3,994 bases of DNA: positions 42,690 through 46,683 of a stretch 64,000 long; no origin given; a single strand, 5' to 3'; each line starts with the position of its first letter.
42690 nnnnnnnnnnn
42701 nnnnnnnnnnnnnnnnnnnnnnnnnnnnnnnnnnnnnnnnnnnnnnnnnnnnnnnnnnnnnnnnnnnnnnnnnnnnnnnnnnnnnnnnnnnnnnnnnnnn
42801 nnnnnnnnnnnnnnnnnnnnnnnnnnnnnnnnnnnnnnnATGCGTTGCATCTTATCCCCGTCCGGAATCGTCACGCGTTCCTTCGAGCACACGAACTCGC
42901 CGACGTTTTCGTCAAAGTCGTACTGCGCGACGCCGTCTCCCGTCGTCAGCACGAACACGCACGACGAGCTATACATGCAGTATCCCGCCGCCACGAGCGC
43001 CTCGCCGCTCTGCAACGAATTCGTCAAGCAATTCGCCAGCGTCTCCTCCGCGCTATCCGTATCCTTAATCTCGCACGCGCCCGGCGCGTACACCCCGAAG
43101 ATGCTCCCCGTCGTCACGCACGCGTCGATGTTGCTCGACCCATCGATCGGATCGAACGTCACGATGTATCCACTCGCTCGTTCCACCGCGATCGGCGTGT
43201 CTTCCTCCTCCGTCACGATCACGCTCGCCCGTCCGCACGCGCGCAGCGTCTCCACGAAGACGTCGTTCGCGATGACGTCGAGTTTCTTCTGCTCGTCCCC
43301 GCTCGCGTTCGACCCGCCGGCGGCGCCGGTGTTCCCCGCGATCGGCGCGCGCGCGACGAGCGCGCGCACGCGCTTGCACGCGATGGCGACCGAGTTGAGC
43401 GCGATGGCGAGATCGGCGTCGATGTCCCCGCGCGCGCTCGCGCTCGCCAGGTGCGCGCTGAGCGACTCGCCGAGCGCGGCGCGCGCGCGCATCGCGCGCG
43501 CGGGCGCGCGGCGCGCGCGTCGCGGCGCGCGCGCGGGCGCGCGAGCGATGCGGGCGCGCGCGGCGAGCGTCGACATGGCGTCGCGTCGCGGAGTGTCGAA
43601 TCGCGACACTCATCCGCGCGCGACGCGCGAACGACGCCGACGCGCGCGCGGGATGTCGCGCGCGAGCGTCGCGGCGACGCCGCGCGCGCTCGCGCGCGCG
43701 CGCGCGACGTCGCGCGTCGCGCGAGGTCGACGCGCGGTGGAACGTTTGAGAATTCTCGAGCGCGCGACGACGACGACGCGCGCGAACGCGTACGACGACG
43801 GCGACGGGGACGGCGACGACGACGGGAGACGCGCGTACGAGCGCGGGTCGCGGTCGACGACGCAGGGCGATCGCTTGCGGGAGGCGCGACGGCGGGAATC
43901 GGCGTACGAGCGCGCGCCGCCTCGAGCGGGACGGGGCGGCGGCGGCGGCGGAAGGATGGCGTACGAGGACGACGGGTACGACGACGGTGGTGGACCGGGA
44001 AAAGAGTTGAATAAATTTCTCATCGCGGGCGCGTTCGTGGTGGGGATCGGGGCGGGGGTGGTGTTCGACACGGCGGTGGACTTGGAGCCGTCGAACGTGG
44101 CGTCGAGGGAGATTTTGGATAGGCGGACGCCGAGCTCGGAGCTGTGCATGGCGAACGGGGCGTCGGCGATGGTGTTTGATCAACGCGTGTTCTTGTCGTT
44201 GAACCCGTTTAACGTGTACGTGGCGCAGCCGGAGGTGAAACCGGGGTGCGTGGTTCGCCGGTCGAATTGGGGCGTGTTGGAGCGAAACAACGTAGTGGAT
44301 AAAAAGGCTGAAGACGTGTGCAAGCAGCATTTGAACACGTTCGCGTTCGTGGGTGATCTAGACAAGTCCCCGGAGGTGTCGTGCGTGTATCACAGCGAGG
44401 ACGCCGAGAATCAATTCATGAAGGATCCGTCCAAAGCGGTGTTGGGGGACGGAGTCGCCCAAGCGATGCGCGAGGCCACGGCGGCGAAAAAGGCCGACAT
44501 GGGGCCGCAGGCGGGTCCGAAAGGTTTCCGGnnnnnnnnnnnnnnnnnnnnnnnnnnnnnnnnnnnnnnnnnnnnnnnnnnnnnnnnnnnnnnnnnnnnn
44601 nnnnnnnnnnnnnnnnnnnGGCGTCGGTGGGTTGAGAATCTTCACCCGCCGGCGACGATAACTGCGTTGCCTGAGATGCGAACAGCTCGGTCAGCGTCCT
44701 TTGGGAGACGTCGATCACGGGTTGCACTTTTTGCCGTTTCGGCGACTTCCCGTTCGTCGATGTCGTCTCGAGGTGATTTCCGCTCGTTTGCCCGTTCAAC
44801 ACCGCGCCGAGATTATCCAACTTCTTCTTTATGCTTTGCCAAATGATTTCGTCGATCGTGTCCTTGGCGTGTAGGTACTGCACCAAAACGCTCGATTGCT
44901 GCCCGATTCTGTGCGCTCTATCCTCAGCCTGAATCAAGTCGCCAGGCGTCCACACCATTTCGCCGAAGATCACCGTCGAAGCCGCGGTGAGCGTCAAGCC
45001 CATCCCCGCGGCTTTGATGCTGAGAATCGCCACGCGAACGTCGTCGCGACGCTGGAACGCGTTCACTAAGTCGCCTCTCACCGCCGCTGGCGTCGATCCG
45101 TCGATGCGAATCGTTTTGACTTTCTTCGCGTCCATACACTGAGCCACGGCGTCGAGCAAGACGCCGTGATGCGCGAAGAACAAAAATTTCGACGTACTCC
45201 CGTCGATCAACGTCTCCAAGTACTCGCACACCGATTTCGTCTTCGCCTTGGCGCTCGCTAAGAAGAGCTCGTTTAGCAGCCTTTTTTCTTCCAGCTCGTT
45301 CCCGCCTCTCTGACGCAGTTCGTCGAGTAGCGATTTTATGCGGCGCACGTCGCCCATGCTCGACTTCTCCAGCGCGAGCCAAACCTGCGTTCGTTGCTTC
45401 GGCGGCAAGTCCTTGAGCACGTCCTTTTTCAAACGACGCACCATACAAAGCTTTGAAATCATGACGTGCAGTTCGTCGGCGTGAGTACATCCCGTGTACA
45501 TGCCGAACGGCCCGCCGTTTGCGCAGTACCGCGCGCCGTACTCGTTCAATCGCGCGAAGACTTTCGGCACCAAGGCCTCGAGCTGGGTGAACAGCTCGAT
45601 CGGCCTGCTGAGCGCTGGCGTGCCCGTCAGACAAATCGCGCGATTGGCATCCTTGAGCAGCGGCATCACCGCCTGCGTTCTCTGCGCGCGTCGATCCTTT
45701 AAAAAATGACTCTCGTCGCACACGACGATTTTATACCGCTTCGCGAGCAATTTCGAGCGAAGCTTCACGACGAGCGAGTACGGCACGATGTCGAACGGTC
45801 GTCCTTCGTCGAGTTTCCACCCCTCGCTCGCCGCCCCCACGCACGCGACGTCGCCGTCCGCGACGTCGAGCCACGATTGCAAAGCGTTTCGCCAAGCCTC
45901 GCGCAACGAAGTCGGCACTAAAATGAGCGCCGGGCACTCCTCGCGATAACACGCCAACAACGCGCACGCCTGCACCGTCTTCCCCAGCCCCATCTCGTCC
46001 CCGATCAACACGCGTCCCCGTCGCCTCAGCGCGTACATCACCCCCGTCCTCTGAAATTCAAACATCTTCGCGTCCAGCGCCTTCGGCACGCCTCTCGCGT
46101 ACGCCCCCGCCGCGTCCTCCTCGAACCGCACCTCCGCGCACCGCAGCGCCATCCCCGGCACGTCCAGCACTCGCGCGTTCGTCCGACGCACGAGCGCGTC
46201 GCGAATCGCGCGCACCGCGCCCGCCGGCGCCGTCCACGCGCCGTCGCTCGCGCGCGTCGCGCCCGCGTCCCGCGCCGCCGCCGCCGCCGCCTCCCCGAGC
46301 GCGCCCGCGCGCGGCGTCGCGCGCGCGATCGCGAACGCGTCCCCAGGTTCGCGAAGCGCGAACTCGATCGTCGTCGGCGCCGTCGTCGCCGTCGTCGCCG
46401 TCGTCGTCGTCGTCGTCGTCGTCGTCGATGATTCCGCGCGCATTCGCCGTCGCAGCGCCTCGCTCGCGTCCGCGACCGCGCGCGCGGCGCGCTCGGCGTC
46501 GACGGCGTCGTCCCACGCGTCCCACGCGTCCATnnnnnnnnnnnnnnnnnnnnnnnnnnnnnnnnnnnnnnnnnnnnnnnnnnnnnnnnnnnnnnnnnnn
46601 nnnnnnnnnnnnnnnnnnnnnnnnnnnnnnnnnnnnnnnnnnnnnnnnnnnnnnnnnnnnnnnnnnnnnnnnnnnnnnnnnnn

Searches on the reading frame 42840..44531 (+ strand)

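Call 39: search_protein_families(library=pfam, proteins=[window:42840-44531:+], max_evalue=0.0001)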
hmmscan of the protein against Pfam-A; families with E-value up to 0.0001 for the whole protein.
window:42840-44531:+ (564 aa): 1 family
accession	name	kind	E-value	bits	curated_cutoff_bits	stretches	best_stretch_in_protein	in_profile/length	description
PF11371.13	DUF3172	-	5.5e-58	195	25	1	392-526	5-139/139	Protein of unknown function (DUF3172)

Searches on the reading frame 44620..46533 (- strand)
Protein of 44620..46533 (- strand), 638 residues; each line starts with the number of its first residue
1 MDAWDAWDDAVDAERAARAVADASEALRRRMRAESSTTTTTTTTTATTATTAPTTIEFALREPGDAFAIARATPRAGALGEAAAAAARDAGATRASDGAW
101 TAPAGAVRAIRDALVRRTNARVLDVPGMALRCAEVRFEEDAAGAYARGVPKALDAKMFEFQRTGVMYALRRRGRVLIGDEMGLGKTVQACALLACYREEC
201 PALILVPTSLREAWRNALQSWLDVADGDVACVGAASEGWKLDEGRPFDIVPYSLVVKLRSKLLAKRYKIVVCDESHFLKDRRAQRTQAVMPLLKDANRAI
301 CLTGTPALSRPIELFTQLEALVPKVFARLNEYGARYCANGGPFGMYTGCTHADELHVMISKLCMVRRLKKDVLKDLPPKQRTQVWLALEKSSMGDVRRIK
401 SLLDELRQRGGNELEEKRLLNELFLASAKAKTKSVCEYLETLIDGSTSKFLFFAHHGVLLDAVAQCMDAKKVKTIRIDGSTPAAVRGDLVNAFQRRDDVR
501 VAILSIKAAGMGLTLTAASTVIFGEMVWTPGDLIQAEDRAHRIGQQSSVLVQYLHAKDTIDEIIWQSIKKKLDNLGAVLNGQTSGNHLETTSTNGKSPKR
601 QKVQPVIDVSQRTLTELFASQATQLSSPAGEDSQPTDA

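Call 39: search_protein_families(library=pfam, proteins=[window:44620-46533:-], max_evalue=0.0001)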
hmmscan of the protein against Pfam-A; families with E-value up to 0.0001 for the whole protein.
window:44620-46533:- (638 aa): 3 families
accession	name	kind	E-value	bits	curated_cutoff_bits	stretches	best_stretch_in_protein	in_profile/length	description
PF00176.29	SNF2-rel_dom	-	6.2e-30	104.7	24.9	1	161-391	2-244/290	SNF2-related domain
PF00271.37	Helicase_C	-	6.6e-16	59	23.5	1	436-544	7-110/110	Helicase conserved C-terminal domain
PF04851.21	ResIII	-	1.2e-05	25.8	22.5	1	170-307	21-163/164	Type III restriction enzyme, res subunit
